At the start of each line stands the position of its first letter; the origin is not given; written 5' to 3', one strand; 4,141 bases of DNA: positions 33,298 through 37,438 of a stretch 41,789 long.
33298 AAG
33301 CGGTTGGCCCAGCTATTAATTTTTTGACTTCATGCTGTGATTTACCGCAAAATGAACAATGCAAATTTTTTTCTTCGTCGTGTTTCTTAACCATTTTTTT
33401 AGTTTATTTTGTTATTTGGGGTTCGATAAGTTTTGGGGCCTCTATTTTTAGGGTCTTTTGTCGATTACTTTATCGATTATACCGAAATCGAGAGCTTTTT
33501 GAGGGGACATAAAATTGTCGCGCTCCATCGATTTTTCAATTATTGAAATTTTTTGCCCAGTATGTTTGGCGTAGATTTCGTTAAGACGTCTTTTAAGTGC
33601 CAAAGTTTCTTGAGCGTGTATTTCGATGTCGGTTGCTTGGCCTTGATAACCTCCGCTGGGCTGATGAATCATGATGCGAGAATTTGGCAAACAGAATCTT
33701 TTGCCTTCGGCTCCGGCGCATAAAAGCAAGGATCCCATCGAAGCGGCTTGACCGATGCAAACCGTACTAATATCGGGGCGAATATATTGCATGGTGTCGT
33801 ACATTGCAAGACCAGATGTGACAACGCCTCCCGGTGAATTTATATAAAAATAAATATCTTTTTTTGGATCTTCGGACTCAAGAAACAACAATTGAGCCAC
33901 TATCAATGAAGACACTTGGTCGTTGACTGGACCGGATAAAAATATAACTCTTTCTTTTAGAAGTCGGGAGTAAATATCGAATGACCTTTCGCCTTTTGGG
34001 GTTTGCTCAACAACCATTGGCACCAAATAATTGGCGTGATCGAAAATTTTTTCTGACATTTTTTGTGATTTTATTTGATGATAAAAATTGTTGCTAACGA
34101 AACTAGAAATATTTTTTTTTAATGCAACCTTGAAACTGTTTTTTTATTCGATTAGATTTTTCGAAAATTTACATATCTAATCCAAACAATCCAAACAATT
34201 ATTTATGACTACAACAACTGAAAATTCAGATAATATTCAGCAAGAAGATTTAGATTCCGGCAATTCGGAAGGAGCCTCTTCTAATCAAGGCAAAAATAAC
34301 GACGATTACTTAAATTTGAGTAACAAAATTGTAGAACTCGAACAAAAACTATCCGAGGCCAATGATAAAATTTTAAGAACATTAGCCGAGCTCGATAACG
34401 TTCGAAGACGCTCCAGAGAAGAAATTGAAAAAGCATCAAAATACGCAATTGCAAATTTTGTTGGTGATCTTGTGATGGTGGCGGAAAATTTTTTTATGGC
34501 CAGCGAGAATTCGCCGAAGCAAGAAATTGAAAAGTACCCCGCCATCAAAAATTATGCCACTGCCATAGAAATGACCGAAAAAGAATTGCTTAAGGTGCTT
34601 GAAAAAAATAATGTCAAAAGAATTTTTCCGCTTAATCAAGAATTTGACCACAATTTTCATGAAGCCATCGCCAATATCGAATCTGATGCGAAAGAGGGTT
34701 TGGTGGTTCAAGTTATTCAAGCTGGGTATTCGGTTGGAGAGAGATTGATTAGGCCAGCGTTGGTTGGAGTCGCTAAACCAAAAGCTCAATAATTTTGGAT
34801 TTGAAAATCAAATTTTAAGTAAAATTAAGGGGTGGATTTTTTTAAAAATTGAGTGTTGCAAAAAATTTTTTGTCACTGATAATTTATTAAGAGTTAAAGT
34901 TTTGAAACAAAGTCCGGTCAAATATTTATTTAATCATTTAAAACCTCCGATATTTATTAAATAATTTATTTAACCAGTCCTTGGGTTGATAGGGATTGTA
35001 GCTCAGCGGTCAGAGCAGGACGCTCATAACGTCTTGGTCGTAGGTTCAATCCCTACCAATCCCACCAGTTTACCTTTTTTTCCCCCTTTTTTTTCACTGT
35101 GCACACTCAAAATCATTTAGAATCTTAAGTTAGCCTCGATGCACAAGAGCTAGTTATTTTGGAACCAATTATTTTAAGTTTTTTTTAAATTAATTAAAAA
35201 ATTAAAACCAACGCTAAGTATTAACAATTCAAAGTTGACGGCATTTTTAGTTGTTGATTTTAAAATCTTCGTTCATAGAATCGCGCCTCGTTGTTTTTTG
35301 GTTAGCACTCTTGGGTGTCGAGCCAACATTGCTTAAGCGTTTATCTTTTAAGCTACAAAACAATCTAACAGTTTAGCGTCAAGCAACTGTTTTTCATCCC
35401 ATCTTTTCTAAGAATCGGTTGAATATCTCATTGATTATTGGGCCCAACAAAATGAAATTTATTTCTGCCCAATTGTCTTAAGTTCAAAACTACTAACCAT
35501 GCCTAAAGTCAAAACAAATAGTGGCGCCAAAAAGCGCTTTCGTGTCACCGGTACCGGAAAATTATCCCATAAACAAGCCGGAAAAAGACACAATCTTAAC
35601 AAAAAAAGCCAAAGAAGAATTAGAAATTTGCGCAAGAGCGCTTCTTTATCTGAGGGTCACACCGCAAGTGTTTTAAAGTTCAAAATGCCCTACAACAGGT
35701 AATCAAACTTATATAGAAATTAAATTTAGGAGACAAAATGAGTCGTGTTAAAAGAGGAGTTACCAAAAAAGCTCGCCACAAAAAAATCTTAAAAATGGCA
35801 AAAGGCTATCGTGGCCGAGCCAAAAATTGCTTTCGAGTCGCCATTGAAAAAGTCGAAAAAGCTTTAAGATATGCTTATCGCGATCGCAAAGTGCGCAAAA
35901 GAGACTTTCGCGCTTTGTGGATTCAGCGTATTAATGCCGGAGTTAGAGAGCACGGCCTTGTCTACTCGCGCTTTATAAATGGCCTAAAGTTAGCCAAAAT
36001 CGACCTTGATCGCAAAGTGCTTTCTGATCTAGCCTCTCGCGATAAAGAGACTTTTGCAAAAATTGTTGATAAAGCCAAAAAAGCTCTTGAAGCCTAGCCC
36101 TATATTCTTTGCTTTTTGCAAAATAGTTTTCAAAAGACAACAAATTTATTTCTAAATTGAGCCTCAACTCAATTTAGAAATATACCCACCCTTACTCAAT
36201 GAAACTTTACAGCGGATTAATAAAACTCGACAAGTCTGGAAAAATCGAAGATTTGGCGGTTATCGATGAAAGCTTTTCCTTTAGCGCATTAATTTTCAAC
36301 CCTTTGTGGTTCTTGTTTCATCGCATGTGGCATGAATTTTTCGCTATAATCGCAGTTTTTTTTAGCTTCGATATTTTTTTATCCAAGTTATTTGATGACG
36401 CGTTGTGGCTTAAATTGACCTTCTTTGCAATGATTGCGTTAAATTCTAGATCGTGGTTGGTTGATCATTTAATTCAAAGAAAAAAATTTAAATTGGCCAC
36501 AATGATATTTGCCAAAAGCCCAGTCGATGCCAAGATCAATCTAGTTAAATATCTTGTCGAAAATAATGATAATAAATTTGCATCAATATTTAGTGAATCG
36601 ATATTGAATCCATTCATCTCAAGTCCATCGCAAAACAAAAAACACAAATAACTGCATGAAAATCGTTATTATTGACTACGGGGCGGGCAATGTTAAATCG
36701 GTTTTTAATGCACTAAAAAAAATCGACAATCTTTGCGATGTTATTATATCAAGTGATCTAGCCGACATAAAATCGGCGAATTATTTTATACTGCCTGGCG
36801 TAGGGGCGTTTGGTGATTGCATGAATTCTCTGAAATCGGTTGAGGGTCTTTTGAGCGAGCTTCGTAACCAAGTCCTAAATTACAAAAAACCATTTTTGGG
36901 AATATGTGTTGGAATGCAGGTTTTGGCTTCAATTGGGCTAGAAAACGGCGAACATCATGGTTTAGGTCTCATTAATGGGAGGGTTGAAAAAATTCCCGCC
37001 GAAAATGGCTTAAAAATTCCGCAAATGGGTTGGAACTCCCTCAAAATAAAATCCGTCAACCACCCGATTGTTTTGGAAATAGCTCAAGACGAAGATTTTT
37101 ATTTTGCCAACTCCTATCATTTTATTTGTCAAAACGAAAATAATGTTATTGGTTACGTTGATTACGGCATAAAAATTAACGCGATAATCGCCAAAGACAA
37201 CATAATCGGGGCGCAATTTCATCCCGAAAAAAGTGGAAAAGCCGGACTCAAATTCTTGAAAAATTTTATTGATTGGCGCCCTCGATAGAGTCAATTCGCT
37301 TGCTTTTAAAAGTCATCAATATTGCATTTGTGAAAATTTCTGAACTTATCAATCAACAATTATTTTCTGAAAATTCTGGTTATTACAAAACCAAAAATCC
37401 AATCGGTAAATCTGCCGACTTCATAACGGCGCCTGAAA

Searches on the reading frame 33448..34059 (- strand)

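Call 7: search_protein_families(library=ncbifam, proteins=[window:33448-34059:-])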
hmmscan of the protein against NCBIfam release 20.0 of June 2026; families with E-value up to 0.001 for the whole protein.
window:33448-34059:- (203 aa): 10 families
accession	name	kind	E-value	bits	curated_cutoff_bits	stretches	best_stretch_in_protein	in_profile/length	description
NF001368.0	PRK00277.1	subfamily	1.9e-102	341.4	249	1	9-202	5-198/203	ATP-dependent Clp protease proteolytic subunit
TIGR00493.1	clpP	equivalog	1.5e-96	321.7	308.6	1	12-201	3-192/192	ATP-dependent Clp endopeptidase proteolytic subunit ClpP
NF009203.0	PRK12551.1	equivalog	8.7e-83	276.8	359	1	12-203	1-192/196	ATP-dependent Clp protease proteolytic subunit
NF009205.0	PRK12553.1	subfamily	2.4e-79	265.8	228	1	7-201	8-204/211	ATP-dependent Clp protease proteolytic subunit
NF011090.0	PRK14513.1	equivalog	2.4e-76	256.1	347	1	12-202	3-193/201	ATP-dependent Clp protease proteolytic subunit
NF011091.0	PRK14514.1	equivalog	2.3e-67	226.8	361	1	8-202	26-220/221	ATP-dependent Clp endopeptidase proteolytic subunit ClpP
NF009204.0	PRK12552.1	equivalog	4.5e-57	193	263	1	28-202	22-215/225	ATP-dependent Clp protease proteolytic subunit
NF011089.0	PRK14512.1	equivalog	1.8e-50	171.5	251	1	30-202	22-194/200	ATP-dependent Clp protease proteolytic subunit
NF045540.1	scaf_prot_MCP1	exception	2.7e-26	92.5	475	1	62-200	26-162/652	ClpP-like prohead protease/major capsid protein fusion protein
NF045542.1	Clp_rel_HeadMat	equivalog_domain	3.6e-24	85.6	120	1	62-198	30-165/165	head maturation protease, ClpP-related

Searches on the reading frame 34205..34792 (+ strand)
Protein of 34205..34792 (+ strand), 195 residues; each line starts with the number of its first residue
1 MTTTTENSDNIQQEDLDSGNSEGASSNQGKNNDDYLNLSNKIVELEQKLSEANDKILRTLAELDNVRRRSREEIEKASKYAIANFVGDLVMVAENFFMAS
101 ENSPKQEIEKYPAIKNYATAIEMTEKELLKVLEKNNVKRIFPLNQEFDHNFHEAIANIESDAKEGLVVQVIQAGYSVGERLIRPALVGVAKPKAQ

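Call 8: search_protein_families(library=ncbifam, proteins=[window:34205-34792:+])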
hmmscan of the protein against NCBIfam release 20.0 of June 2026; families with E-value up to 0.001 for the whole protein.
window:34205-34792:+ (195 aa): 26 families (the best 25 are shown)
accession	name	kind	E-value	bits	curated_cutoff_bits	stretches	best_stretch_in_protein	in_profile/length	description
NF010739.0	PRK14141.1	equivalog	1.3e-43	149.1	192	1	3-193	3-195/211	nucleotide exchange factor GrpE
NF010737.0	PRK14139.1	equivalog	5.6e-39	134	164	1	6-193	8-188/188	nucleotide exchange factor GrpE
NF010738.0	PRK14140.1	equivalog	4.6e-34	117.9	137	1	7-190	11-190/191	nucleotide exchange factor GrpE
NF010748.0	PRK14150.1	equivalog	3.7e-33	114.7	152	1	13-191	14-196/198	nucleotide exchange factor GrpE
NF010752.0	PRK14155.1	equivalog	3.8e-33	114.6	194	1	37-191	17-171/208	nucleotide exchange factor GrpE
NF010749.0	PRK14151.1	equivalog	7e-33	113.8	231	1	15-192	6-176/188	nucleotide exchange factor GrpE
NF010750.0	PRK14153.1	equivalog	4e-27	95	194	1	7-192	7-188/194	nucleotide exchange factor GrpE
NF010758.0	PRK14161.1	equivalog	8.7e-27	94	206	1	36-191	22-176/178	nucleotide exchange factor GrpE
NF007655.0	PRK10325.1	equivalog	3.5e-26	92.2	348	1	25-194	33-197/197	nucleotide exchange factor GrpE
NF010747.0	PRK14149.1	equivalog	4e-26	91.7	176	1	9-191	10-189/191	nucleotide exchange factor GrpE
NF010742.0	PRK14144.1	equivalog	5.7e-25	88.3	215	1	7-190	22-197/199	nucleotide exchange factor GrpE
NF010759.0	PRK14162.1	equivalog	4e-23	82.1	176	1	6-190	11-193/194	nucleotide exchange factor GrpE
NF010745.0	PRK14147.1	equivalog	4.2e-23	82.1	184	1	24-191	9-170/172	nucleotide exchange factor GrpE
NF010741.0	PRK14143.1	equivalog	5.1e-21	75.3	184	1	10-193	48-228/258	nucleotide exchange factor GrpE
NF010746.0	PRK14148.1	equivalog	4.3e-20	72.3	212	1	39-191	46-194/195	nucleotide exchange factor GrpE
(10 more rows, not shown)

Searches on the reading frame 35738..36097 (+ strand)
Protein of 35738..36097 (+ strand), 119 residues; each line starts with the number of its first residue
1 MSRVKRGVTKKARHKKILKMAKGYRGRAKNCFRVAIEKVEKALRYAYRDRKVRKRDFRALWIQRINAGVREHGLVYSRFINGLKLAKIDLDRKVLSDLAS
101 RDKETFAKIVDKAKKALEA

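Call 8: search_protein_families(library=ncbifam, proteins=[window:35738-36097:+])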
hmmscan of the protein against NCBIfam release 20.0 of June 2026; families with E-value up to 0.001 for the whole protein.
window:35738-36097:+ (119 aa): 3 families
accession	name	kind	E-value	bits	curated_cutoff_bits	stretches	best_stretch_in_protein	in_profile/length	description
TIGR01032.1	rplT_bact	equivalog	7.5e-48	161.6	65.65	1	1-114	1-114/114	50S ribosomal protein L20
NF011109.0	PRK14537.1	equivalog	8e-40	136.9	187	1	1-118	1-118/232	50S ribosomal protein L20/unknown domain fusion protein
NF051450.1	50S_L20_sunset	exception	2.9e-32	112.7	375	1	1-119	1-119/219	50S ribosomal protein L20, sunset domain variant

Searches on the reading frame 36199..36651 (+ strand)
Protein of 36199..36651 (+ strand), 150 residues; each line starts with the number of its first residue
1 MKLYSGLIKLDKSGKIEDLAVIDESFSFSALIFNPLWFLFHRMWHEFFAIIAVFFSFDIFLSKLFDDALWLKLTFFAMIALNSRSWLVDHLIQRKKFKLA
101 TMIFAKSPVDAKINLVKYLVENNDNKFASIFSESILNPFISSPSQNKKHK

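Call 8: search_protein_families(library=ncbifam, proteins=[window:36199-36651:+])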
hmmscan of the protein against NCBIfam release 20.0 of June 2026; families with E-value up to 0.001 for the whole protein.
window:36199-36651:+ (150 aa): 1 family
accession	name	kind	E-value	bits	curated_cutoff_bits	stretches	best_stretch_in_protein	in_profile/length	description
NF047999.1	Erum7620_fam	equivalog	1.5e-06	28.7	90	1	16-114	12-112/113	Erum7620/ECH_0207 family putative T1SS effector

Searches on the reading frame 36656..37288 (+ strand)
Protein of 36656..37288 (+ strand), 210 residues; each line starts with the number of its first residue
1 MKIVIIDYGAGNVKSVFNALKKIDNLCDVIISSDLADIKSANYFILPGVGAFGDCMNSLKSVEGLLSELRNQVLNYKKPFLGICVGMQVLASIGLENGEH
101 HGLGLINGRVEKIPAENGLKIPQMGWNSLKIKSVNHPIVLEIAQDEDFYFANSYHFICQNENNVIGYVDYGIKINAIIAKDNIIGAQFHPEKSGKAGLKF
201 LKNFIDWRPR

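Call 8: search_protein_families(library=ncbifam, proteins=[window:36656-37288:+])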
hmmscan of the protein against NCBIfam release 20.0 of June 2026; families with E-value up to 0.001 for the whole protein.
window:36656-37288:+ (210 aa): 14 families
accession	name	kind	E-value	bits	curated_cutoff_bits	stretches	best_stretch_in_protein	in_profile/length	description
TIGR01855.1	IMP_synth_hisH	equivalog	1.2e-63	214.5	105.4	1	3-206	1-197/198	imidazole glycerol phosphate synthase subunit HisH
NF010608.0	PRK14004.1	equivalog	2.9e-41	141.5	216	1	3-206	2-208/210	imidazole glycerol phosphate synthase subunit HisH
NF001975.0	PRK00758.1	equivalog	2.1e-09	37.3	198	1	1-92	2-83/185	GMP synthase subunit A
TIGR00888.1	guaA_Nterm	equivalog_domain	4.7e-09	35.9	172.15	1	3-93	1-86/188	glutamine-hydrolyzing GMP synthase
NF002957.0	PRK03619.1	equivalog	3.4e-08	33.1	212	1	1-193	1-199/222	phosphoribosylformylglycinamidine synthase subunit PurQ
TIGR01737.1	FGAM_synth_I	equivalog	1.3e-07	31.2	177.8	1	1-152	1-149/228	phosphoribosylformylglycinamidine synthase I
TIGR03800.1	PLP_synth_Pdx2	equivalog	5.1e-06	26.5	105.55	1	11-193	9-173/184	pyridoxal 5'-phosphate synthase glutaminase subunit PdxT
NF000848.1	PRK00074.1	equivalog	5.5e-06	25.2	400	1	3-205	1-184/512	glutamine-hydrolyzing GMP synthase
NF004921.0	PRK06278.1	equivalog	0.00014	20.9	354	1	12-92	7-80/482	cobyrinic acid a,c-diamide synthase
TIGR01368.1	CPSaseIIsmall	equivalog_domain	0.00016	20.8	307.35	0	2-92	177-261/361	glutamine-hydrolyzing carbamoyl-phosphate synthase small subunit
NF001989.1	PRK00784.1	equivalog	0.00027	19.7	273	1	17-107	264-356/480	cobyric acid synthase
TIGR00566.1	trpG_papA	subfamily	0.00045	20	121.05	0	74-206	71-191/192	glutamine amidotransferase of anthranilate synthase or aminodeoxychorismate synthase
NF005072.0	PRK06490.1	equivalog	0.00059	18.9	339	0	72-92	87-107/251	glutamine amidotransferase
NF005743.0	PRK07567.1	equivalog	0.00091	18.5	264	0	60-92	76-108/245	glutamine amidotransferase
